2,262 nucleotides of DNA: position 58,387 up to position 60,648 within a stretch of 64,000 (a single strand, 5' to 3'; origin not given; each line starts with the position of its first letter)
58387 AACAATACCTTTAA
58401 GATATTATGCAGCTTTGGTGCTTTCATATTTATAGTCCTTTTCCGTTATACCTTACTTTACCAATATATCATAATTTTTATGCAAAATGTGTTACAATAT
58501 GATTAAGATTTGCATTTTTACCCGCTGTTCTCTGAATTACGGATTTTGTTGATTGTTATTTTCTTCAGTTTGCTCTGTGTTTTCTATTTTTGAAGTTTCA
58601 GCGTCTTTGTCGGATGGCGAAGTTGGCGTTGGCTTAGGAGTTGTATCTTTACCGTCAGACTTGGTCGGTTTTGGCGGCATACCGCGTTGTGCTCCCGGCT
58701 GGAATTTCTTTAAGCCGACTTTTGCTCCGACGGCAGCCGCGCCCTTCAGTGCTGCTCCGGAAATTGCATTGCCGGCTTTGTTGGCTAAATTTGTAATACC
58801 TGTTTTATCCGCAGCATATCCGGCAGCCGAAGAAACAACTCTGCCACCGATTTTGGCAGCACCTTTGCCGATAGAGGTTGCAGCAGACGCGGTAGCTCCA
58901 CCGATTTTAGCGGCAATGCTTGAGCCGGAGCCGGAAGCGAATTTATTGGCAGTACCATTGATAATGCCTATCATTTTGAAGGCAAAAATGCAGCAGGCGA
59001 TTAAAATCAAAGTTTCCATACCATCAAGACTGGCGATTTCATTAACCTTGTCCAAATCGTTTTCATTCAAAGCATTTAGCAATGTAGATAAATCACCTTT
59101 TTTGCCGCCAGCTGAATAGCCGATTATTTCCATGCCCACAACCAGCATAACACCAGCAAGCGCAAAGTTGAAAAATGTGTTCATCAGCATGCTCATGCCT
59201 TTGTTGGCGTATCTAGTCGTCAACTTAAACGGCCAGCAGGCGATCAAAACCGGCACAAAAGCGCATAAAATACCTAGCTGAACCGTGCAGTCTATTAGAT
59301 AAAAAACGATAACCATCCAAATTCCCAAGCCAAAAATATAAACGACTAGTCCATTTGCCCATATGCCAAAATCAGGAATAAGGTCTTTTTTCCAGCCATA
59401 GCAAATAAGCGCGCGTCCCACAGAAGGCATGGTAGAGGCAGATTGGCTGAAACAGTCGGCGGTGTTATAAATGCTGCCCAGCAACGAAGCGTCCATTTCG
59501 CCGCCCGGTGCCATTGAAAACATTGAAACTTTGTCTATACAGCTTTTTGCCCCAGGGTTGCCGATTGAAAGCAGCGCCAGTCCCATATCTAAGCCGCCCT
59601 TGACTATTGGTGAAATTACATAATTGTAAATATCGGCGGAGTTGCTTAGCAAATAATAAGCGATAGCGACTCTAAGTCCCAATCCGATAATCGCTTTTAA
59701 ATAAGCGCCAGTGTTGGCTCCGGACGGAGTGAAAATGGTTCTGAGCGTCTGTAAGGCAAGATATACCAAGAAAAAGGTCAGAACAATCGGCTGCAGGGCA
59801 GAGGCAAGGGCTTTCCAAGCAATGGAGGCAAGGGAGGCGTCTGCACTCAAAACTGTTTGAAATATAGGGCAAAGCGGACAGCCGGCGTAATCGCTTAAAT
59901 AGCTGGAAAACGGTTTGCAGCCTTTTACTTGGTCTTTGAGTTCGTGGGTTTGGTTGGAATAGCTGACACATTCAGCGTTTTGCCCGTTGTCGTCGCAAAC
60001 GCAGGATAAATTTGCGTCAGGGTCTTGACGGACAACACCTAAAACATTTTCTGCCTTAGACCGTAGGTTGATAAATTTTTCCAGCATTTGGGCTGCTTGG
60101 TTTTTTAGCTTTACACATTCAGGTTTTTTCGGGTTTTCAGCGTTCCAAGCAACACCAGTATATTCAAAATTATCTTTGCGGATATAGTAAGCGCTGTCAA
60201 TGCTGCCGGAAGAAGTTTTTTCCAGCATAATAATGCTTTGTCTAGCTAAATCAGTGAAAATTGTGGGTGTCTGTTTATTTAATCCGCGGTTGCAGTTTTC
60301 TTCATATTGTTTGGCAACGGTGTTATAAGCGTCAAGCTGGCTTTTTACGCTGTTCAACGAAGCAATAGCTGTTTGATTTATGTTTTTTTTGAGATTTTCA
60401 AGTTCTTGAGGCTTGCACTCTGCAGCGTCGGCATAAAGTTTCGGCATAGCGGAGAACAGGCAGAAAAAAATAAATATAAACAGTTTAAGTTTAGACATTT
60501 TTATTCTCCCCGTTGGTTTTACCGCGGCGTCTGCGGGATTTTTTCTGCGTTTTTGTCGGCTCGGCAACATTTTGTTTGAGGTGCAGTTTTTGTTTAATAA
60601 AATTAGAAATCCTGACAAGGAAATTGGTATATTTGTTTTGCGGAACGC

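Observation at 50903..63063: Tandem array of TrbL/VirB6-like membrane genes with no other type IV secretion parts nearby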

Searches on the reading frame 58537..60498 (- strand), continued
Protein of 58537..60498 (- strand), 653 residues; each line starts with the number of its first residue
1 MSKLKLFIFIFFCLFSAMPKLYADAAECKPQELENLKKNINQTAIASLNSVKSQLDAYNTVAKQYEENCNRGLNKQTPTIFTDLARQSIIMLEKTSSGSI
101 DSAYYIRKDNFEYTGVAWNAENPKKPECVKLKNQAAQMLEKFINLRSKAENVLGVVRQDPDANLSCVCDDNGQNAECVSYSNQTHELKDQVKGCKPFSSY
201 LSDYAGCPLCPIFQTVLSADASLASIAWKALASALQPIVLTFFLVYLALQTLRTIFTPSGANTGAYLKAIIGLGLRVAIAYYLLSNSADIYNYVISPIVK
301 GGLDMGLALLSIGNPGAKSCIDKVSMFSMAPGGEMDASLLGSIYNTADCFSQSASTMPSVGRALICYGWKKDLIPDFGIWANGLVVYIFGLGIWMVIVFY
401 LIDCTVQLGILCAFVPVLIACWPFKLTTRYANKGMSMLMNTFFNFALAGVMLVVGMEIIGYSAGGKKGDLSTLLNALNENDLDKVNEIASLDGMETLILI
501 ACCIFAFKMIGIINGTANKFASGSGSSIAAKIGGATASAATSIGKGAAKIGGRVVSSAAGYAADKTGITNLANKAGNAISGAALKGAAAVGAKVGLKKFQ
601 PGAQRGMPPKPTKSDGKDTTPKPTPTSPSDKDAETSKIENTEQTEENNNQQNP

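Call 30: find_related_loci(query=A1, collection=genome_contigs, flank=10000)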
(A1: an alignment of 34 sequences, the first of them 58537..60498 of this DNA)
Query A1 (653 aa) in genome_contigs; peptide patterns used: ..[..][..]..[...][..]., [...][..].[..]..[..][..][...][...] (x = any residue, [..] = any of these).
277 stretches matched a pattern; 84 encode a relative of the query (tblastn E <= 1e-3); the best 80 are kept; 79 distinct loci.
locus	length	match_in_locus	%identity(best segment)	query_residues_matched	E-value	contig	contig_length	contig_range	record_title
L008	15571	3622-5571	93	1-650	0e+0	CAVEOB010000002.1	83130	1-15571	[Ruminococcus] gnavus isolate H07648-L1_cleanbin_000019 genome assembly, contig: Spades_H07648-L1_contig_79, whole genom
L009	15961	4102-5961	62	1-610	0e+0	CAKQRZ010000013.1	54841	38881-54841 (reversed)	MAG: uncultured Alphaproteobacteria bacterium isolate REFINED_METABAT215_TOP10_CONTIGS_1500_ASSEMBLY_K77_MERGED__Hadza_M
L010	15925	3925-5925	57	1-653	0e+0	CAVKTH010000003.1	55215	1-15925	Bacteroidaceae bacterium isolate H07656-L1_cleanbin_000006 genome assembly, contig: Spades_H07656-L1_contig_146, whole g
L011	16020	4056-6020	58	1-646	0e+0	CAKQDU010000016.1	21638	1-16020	MAG: uncultured Alphaproteobacteria bacterium isolate REFINED_METABAT215_TOP10_CONTIGS_1500_ASSEMBLY_K77_MERGED__Hadza_M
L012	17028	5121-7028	55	1-625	0e+0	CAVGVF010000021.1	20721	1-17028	uncultured Eubacteriales bacterium isolate H07628-L1_cleanbin_000014 genome assembly, contig: Spades_H07628-L1_contig_12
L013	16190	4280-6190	55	1-629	0e+0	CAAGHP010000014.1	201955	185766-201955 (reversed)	MAG TPA_asm: Alphaproteobacteria bacterium, isolate HGM16763, WGS project CAAGHP010000000 data, contig: SRS476280_65_k11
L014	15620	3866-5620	51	22-610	0e+0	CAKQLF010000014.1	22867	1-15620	MAG: uncultured Alphaproteobacteria bacterium isolate REFINED_METABAT215_TOP10_CONTIGS_1500_ASSEMBLY_K77_MERGED__Hadza_M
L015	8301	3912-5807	48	25-639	0e+0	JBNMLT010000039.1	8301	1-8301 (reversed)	MAG: Alphaproteobacteria bacterium isolate CM_BacRUG1152.10 k141_204860_length_8301_cov_7.9811, whole genome shotgun seq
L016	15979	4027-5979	47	2-652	0e+0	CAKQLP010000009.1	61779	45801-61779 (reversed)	MAG: uncultured Alphaproteobacteria bacterium isolate REFINED_METABAT215_TOP10_CONTIGS_1500_ASSEMBLY_K77_MERGED__Hadza_M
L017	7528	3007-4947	47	1-614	0e+0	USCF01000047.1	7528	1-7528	uncultured Alphaproteobacteria bacterium isolate UMGS1578 genome assembly, contig: NODE_4357_length_7528_cov_8.600725, w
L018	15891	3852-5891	44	1-652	0e+0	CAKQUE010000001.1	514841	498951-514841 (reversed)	MAG: uncultured Alphaproteobacteria bacterium isolate REFINED_METABAT215_TOP10_CONTIGS_1500_ASSEMBLY_K77_MERGED__Nepal_M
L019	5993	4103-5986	45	25-626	9e-167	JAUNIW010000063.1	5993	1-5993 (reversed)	MAG: Pseudomonadota bacterium isolate S29M_St_20 NODE_4648_length_5993_cov_7.331762, whole genome shotgun sequence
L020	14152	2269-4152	40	6-608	6e-155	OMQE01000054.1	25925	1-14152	uncultured Rhodospirillaceae bacterium isolate RUG769 genome assembly, contig: k87_10018709, whole genome shotgun sequen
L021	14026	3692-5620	39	6-647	3e-152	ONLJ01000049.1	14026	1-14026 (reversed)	uncultured Rhodospirillaceae bacterium isolate RUG410 genome assembly, contig: k87_20584760, whole genome shotgun sequen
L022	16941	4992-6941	39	5-653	7e-150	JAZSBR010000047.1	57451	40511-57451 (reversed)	MAG: Alphaproteobacteria bacterium isolate T1900044927_TS20190393.MAGScoT_cleanbin_000012 SGB_3385_k141_1904349, whole g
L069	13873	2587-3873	29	171-565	2e-52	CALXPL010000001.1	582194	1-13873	MAG: uncultured Alphaproteobacteria bacterium isolate BRZ_FQ__bin96 genome assembly, contig: BRZ_FQ__NODE_1_length_58219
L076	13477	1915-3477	26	105-597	1e-49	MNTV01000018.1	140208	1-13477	MAG: Azospirillum sp. 51_20 Ley3_66761_scaffold_175, whole genome shotgun sequence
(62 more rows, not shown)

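Call 34: predict_structure(alignment_id=A1)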
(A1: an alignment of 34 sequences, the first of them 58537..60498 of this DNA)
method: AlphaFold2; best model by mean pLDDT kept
length: 653 residues; sequences in the alignment: 34
mean_pLDDT: 66.0   pTM: 0.53
mean pLDDT of the five models: 66.0, 65.3, 63.0, 61.1, 59.5
residues with pLDDT >= 90: 11; 70-90: 337; 50-70: 150; < 50: 155
segments of 3 or more residues with pLDDT < 50: 23-25, 181-190, 327-332, 523-653
pLDDT, mean of each block of 10 residues (from residue 1): 75 67 51 61 81 87 86 80 75 69 73 84 88 89 83 69 56 52 42 64 69 80 85 87 87 74 77 89 86 84 81 66 51 65 79 79 78 72 84 83 84 87 81 81 81 73 59 66 66 65 71 58 45 34 33 31 32 34 38 42 32 30 36 27 29 34
secondary structure, 60 per line:
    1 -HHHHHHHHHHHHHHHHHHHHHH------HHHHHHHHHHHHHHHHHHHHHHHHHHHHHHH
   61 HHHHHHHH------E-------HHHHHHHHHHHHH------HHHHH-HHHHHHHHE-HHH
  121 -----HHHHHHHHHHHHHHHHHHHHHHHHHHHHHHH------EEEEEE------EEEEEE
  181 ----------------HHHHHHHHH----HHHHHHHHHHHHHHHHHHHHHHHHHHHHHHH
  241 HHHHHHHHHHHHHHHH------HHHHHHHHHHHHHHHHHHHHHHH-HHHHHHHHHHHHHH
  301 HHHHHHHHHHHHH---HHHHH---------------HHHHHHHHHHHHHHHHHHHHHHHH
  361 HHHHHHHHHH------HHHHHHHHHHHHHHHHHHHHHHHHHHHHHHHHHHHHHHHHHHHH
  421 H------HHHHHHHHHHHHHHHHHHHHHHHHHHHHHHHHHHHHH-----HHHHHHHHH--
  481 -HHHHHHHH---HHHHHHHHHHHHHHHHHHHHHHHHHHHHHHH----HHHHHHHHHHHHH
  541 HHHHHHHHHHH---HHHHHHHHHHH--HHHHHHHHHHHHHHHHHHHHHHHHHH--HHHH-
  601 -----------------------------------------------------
elements in order: H2-23 H30-68 H83-95 H102-106 H108-115 H126-156 E163-168 E175-180 H197-205 H210-256 H263-285 H287-313 H317-321 H337-370 H377-421 H428-464 H470-478 H482-489 H493-523 H528-551 H555-565 H568-593 H596-599

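Call 36: search_protein_families(library=ncbifam, proteins=[window:58537-60498:-], max_evalue=0.1)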
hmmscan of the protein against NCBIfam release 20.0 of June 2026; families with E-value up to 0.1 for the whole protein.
window:58537-60498:- (653 aa): 0 families

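Call 37: fold_search(model_id=the predicted structure, library=pdb)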
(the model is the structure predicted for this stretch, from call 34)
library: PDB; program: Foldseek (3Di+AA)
matches with E <= 10: 480; with E <= 0.001: 1
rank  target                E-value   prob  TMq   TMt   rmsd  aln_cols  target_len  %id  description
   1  8rt9_F                4.6e-04  1.00  0.30  0.60   6.5       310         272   13  Stalk complex full-length structure (TrwJ/VirB5-TrwI/VirB6) from the fully-assembled R388 type IV secretion system det (released 2024-06-19)
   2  8rtd_L                1.1e-03  1.00  0.30  0.62   5.8       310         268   14  Stalk-Arches-IMC structure from the fully-assembled R388 type IV secretion system determined by cryo-EM. (released 2024-06-19)
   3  7o3v_J                2.2e-03  1.00  0.24  0.50  10.5       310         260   11  Stalk complex structure (TrwJ/VirB5-TrwI/VirB6) from the fully-assembled R388 type IV secretion system determined by c (released 2022-06-22)
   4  7o3v_G                3.3e-03  1.00  0.25  0.51   7.6       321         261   11  Stalk complex structure (TrwJ/VirB5-TrwI/VirB6) from the fully-assembled R388 type IV secretion system determined by c (released 2022-06-22)
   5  7o3v_F                7.8e-03  1.00  0.27  0.56   6.7       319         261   12  Stalk complex structure (TrwJ/VirB5-TrwI/VirB6) from the fully-assembled R388 type IV secretion system determined by c (released 2022-06-22)
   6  8rtd_H                1.2e-02  1.00  0.20  0.47  11.8       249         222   12  Stalk-Arches-IMC structure from the fully-assembled R388 type IV secretion system determined by cryo-EM. (released 2024-06-19)
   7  9baa_B                2.0e-01  0.12  0.10  0.11  30.6       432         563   16  Cryo-EM structure of the ABC transporter PCAT1 bound with Mg_class_1 (released 2024-10-30)
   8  7o3v_I                2.3e-01  0.85  0.18  0.47  12.3       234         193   11  Stalk complex structure (TrwJ/VirB5-TrwI/VirB6) from the fully-assembled R388 type IV secretion system determined by c (released 2022-06-22)
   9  6i1z_B                2.7e-01  0.06  0.06  0.11  25.7       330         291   13  Outward facing structure of apo CST (released 2019-06-05)
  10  6grj_I                2.8e-01  0.16  0.10  0.19  40.1       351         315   13  Structure of the AhlB pore of the tripartite alpha-pore forming toxin, AHL, from Aeromonas hydrophila. (released 2019-07-03)
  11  7udn_B                3.3e-01  0.13  0.09  0.15  23.7       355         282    9  Crystal structure of designed helical repeat protein RPB_PLP1_R6 in alternative conformation 2 (released 2023-03-22)
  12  8vp9_A                3.6e-01  0.07  0.11  0.11  29.6       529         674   13  Cryo-EM structure of the cysteine-free ABC transporter PCAT1 bound with ADP and Substrate (released 2024-10-30)
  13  8xej_X                3.7e-01  0.13  0.11  0.16  23.3       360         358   11  Cryo-EM structure of human XKR8-basigin complex in lipid nanodisc (released 2024-02-28)
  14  6grj_D                4.1e-01  0.16  0.10  0.20  40.1       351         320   13  Structure of the AhlB pore of the tripartite alpha-pore forming toxin, AHL, from Aeromonas hydrophila. (released 2019-07-03)
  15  6h2f_B                4.1e-01  0.16  0.11  0.19  39.9       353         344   12  Structure of the pre-pore AhlB of the tripartite alpha-pore forming toxin, AHL, from Aeromonas hydrophila. (released 2019-07-10)
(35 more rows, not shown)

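Call 42: search_protein_families(library=pfam, proteins=[L076:1594-4362:+, L076:4381-5727:+, L076:5743-8262:+, L076:8263-11181:+, L069:1855-4623:+, L069:4632-5939:+, L069:5995-8043:+, L069:8078-12082:+], max_evalue=0.01)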
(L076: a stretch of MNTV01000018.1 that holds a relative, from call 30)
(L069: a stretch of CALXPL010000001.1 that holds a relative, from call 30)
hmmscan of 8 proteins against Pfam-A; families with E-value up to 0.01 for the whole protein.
L076:1594-4362:+ (922 aa): 2 families
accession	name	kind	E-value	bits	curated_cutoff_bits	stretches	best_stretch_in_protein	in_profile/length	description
PF04610.19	TrbL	-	0.0026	18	25.9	1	399-537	86-212/215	TrbL/VirB6 plasmid conjugal transfer protein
PF24627.1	PUMA_CC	-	0.0043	17.5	30.1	1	851-913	11-71/74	PUMA coiled-coil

L076:4381-5727:+ (448 aa): 1 family
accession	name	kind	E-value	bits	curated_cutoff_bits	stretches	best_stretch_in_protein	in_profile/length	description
PF04610.19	TrbL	-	0.00031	21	25.9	1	232-361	80-212/215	TrbL/VirB6 plasmid conjugal transfer protein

L076:5743-8262:+ (839 aa): 0 families

L076:8263-11181:+ (972 aa): 1 family
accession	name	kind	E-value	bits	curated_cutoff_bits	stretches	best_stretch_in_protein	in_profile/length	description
PF01551.29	Peptidase_M23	-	1.5e-20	73.6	28.7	1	106-217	2-93/96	Peptidase family M23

L069:1855-4623:+ (922 aa): 1 family
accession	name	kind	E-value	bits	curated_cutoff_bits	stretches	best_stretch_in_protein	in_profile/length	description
PF04610.19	TrbL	-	5.4e-06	26.8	25.9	1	443-561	74-190/215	TrbL/VirB6 plasmid conjugal transfer protein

L069:4632-5939:+ (435 aa): 1 family
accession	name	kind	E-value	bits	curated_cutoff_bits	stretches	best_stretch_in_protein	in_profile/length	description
PF04610.19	TrbL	-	7.5e-05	23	25.9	1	251-369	97-210/215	TrbL/VirB6 plasmid conjugal transfer protein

L069:5995-8043:+ (682 aa): 2 families
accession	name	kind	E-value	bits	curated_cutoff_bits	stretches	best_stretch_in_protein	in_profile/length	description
PF06013.18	WXG100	-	0.0042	17.8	27.3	0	106-152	40-86/86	Proteins of 100 residues with WXG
PF21535.2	HVO_2248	-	0.0054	16.3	27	1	26-123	123-221/251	Uncharacterized motility-related protein HVO_2248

L069:8078-12082:+ (1334 aa): 3 families
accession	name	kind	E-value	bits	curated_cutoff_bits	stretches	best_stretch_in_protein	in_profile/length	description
PF01551.29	Peptidase_M23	-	4.8e-17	62.4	28.7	1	133-243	2-92/96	Peptidase family M23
PF21277.2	T6SS_VgrG3-like_C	-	2.7e-06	27.9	27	1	366-558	23-181/183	Type VI secretion system spike protein VgrG3-like, C-terminal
PF04610.19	TrbL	-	2.8e-05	24.4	25.9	1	713-922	21-191/215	TrbL/VirB6 plasmid conjugal transfer protein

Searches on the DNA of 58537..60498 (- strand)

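Call 19: search_rna_families(sources=[L001, L007], threshold=gathering)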
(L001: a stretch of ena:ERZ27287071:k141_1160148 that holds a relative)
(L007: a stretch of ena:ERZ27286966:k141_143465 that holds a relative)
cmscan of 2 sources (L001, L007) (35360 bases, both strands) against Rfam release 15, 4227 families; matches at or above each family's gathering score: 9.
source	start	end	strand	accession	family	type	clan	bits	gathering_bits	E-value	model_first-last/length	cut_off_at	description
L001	513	3258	-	RF02541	LSU_rRNA_bacteria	Gene; rRNA;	CL00112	2711.6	50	0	1-2925/2925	no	Bacterial large subunit ribosomal RNA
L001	3701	5204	-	RF00177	SSU_rRNA_bacteria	Gene; rRNA;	CL00111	1511.2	50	0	1-1533/1533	no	Bacterial small subunit ribosomal RNA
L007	554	2058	-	RF00177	SSU_rRNA_bacteria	Gene; rRNA;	CL00111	1508.7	50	0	1-1533/1533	no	Bacterial small subunit ribosomal RNA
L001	352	466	-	RF00001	5S_rRNA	Gene; rRNA;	CL00113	84.5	38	8.2e-17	1-120/120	no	5S ribosomal RNA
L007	1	111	-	RF02541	LSU_rRNA_bacteria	Gene; rRNA;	CL00112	72.7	50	9.9e-20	1-111/2925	3'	Bacterial large subunit ribosomal RNA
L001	3549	3622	-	RF00005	tRNA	Gene; tRNA;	CL00001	70.7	29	1.1e-13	1-71/71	no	tRNA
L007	402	475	-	RF00005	tRNA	Gene; tRNA;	CL00001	70.7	29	1.1e-13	1-71/71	no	tRNA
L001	3467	3539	-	RF00005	tRNA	Gene; tRNA;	CL00001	69.7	29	2.1e-13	1-71/71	no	tRNA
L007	320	392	-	RF00005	tRNA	Gene; tRNA;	CL00001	69.7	29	2.1e-13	1-71/71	no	tRNA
